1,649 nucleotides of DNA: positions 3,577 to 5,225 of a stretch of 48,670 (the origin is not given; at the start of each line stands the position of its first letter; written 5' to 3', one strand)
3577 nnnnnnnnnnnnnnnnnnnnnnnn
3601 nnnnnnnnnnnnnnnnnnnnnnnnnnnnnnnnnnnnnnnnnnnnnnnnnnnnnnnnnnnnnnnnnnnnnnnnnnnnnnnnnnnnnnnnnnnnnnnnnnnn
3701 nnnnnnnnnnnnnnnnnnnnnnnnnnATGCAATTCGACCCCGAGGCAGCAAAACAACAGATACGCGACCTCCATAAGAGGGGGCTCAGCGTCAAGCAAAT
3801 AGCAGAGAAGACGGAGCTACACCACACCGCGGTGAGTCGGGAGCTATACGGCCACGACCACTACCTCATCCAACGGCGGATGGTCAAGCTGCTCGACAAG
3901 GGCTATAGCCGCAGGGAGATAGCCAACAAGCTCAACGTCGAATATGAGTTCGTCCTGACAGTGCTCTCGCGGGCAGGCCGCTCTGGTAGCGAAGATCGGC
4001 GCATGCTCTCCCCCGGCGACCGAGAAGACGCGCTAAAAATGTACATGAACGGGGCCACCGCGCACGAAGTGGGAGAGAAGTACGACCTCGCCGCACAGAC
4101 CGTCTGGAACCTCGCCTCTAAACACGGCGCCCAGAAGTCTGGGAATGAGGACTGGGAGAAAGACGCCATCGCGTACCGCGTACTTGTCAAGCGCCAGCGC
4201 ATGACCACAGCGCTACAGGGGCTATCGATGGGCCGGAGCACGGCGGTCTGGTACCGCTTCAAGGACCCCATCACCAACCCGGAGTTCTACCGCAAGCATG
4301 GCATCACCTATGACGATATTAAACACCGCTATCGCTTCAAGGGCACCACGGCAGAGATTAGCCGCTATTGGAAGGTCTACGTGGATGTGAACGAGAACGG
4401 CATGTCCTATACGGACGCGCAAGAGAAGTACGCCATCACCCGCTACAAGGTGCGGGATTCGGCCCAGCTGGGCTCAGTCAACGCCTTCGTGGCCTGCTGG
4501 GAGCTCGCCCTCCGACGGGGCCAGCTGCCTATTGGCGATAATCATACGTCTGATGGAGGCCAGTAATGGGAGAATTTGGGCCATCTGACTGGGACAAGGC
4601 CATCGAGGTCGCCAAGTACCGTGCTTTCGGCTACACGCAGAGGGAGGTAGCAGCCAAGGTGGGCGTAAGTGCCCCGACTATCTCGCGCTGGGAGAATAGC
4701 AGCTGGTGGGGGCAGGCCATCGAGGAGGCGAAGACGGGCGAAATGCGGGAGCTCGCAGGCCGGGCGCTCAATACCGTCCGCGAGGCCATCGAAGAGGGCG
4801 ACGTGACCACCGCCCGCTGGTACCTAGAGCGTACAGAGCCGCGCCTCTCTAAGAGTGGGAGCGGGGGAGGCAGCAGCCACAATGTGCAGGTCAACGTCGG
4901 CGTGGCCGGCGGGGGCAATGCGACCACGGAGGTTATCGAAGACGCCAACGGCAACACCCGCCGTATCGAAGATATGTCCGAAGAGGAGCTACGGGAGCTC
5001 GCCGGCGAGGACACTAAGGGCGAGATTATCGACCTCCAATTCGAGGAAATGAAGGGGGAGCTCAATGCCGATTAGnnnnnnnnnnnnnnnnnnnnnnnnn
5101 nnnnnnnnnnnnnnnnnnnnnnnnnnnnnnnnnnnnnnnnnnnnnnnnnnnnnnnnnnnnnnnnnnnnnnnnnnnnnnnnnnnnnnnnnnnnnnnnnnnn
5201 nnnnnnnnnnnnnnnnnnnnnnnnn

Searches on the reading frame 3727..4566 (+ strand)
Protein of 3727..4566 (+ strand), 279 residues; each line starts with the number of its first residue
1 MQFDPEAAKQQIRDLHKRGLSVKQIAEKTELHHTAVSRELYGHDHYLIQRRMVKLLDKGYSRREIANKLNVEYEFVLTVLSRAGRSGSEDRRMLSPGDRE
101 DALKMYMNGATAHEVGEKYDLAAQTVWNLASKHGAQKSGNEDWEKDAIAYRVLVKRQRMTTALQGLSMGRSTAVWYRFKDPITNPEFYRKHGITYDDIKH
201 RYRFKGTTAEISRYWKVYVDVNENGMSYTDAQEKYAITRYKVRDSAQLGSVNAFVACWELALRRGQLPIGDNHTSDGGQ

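Call 86: search_protein_families(library=pfam, proteins=[window:3727-4566:+], max_evalue=0.05)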
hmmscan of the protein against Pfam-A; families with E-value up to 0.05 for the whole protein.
window:3727-4566:+ (279 aa): 18 families
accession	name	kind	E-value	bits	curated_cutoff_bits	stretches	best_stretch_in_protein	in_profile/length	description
PF13936.12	HTH_38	-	7.3e-11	42.1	27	1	10-40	11-41/44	Helix-turn-helix domain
PF13384.12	HTH_23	-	2.3e-09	37.2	24.6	0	8-38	6-36/50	Homeodomain-like domain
PF02796.21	HTH_7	-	3.9e-08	33.7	23.8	1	49-71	11-33/45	Helix-turn-helix domain of resolvase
PF13518.12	HTH_28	-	3.5e-07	30.6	25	1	50-83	3-36/52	Helix-turn-helix domain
PF13542.12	HTH_Tnp_ISL3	-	2.4e-06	27.4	27.4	1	7-38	15-45/51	Helix-turn-helix domain of transposase family ISL3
PF14493.12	HTH_40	-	7.6e-06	26.6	27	0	13-37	6-30/89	Helix-turn-helix domain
PF00196.25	GerE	-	4.6e-05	23.4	23.5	0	103-126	11-34/57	Bacterial regulatory proteins, luxR family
PF21694.2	DNA_pol3_delta_C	-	0.0029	18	27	0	11-37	49-75/121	DNA polymerase III delta subunit, C-terminal domain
PF08281.18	Sigma70_r4_2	-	0.0031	17.6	25.7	0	19-40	26-47/54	Sigma-70, region 4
PF10074.15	RovC_DNA-bd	-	0.0032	18.5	26.4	0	11-41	49-78/107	T6SS, Transcription factor, DNA binding domain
PF06056.18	Terminase_5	-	0.0059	17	20.3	0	99-153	3-57/58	Putative ATPase subunit of terminase (gpP-like)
PF01527.26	HTH_Tnp_1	-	0.0093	16.6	24.1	0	50-74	13-38/75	Transposase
PF19551.4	DUF6074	-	0.012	16.2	27.2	1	8-45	40-77/83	Family of unknown function (DUF6074)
PF12802.13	MarR_2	-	0.014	16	27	0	18-38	19-39/61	MarR family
PF19575.5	HTH_58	-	0.02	15.2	23.8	0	42-84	9-51/62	Helix-turn-helix domain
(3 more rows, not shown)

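Call 87: search_protein_families(library=phrogs, proteins=[window:3727-4566:+], max_evalue=0.01)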
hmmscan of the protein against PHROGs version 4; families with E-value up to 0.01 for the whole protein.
window:3727-4566:+ (279 aa): 24 families
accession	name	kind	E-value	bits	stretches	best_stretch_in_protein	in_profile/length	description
phrog_664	-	DNA, RNA and nucleotide metabolism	3.7e-15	57.3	1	52-172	45-164/210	DNA binding protein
phrog_323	-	transcription regulation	4.2e-09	37.4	1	53-197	106-251/319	transcriptional regulator, D5-like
phrog_3855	-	DNA, RNA and nucleotide metabolism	2.5e-07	32.1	0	6-38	66-98/115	HTH DNA binding protein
phrog_8446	-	DNA, RNA and nucleotide metabolism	1.1e-06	29.4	1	55-156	24-109/211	HNH endonuclease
phrog_11376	-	unknown function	1.3e-06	29.7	0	52-128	51-123/134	-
phrog_26445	-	unknown function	7.5e-06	27.4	0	7-36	5-34/101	-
phrog_4538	-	unknown function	1.5e-05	25.1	0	9-65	358-414/447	-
phrog_11108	-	unknown function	3.2e-05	24.9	0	49-79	53-83/180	-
phrog_125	-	DNA, RNA and nucleotide metabolism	4.3e-05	24.2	0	49-88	169-208/254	DNA invertase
phrog_836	-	transcription regulation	5.9e-05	24.2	0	9-43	86-120/133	late transcriptional activator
phrog_11420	-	DNA, RNA and nucleotide metabolism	0.00014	22.9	0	9-41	12-44/82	DNA binding protein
phrog_20467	-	DNA, RNA and nucleotide metabolism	0.00015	22.6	0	50-82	69-101/112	HNH endonuclease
phrog_59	-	DNA, RNA and nucleotide metabolism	0.00023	21.6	0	9-151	229-336/423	HNH endonuclease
phrog_645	-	DNA, RNA and nucleotide metabolism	0.00027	22.1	0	93-140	21-66/196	Rnase E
phrog_4151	-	DNA, RNA and nucleotide metabolism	0.00042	21.2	0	99-154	10-57/154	DNA binding protein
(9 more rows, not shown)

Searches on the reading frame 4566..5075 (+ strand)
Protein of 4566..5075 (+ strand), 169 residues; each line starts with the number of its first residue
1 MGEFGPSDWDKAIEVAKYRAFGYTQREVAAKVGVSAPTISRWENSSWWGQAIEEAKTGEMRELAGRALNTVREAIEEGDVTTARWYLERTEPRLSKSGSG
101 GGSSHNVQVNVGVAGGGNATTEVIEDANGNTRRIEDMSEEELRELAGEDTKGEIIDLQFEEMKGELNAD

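Call 86: search_protein_families(library=pfam, proteins=[window:4566-5075:+], max_evalue=0.05)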
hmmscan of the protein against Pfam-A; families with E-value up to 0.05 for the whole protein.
window:4566-5075:+ (169 aa): 9 families
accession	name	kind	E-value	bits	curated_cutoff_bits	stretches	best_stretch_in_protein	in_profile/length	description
PF01381.28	HTH_3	-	9.3e-08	32.4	23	1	20-44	7-31/55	Helix-turn-helix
PF13384.12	HTH_23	-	0.00013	22.1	24.6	1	16-42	12-37/50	Homeodomain-like domain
PF13560.12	HTH_31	-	0.00019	22.1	27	1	22-45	14-37/64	Helix-turn-helix domain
PF13518.12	HTH_28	-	0.0013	19.2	25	1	16-43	6-33/52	Helix-turn-helix domain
PF01371.25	Trp_repressor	-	0.0094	16.4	27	1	22-45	49-72/88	Trp repressor protein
PF13022.12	HTH_Tnp_1_2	-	0.016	15.8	27.9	1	12-91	15-97/122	Helix-turn-helix of insertion element transposase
PF13412.12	HTH_24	-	0.019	15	21.9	0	23-41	18-36/48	Winged helix-turn-helix DNA-binding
PF08281.18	Sigma70_r4_2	-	0.042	13.9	25.7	0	18-41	22-45/54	Sigma-70, region 4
PF12728.13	HTH_17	-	0.043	14.5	27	0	23-42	2-21/51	Helix-turn-helix domain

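Call 87: search_protein_families(library=phrogs, proteins=[window:4566-5075:+], max_evalue=0.01)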
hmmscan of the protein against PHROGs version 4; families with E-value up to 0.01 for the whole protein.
window:4566-5075:+ (169 aa): 24 families
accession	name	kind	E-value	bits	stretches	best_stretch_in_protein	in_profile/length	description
phrog_4151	-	DNA, RNA and nucleotide metabolism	2.6e-07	31.6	1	22-77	20-74/154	DNA binding protein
phrog_2538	-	head and packaging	3.4e-06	28.2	1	11-75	9-71/129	terminase small subunit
phrog_8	-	transcription regulation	5e-06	27.2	1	19-45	85-112/346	transcriptional regulator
phrog_4102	-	head and packaging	7.8e-06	27.2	1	16-148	24-164/166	terminase small subunit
phrog_24579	-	head and packaging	1.3e-05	26.2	1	11-103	20-112/126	terminase small subunit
phrog_7950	-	transcription regulation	5.1e-05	24.3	1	21-45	19-43/68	transcriptional repressor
phrog_6831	-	transcription regulation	7.9e-05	23.6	1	15-43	11-39/68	transcriptional regulator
phrog_1033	-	DNA, RNA and nucleotide metabolism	0.00026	21.9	1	7-81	137-192/334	ParB-like partition protein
phrog_3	-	transcription regulation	0.0004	21.3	1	20-45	99-123/430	transcriptional repressor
phrog_509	-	head and packaging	0.00078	20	1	8-59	7-58/238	terminase small subunit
phrog_296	-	integration and excision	0.00093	19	1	22-56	240-276/626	DNA transposition protein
phrog_409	-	transcription regulation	0.0012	20.4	1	19-44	22-46/127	transcriptional regulator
phrog_4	-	transcription regulation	0.0017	18.4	1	20-44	145-167/400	transcriptional repressor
phrog_7241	-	transcription regulation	0.002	19.2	1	19-46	71-98/122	transcriptional regulator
phrog_4779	-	transcription regulation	0.0022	19.5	1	20-50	13-43/98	transcriptional regulator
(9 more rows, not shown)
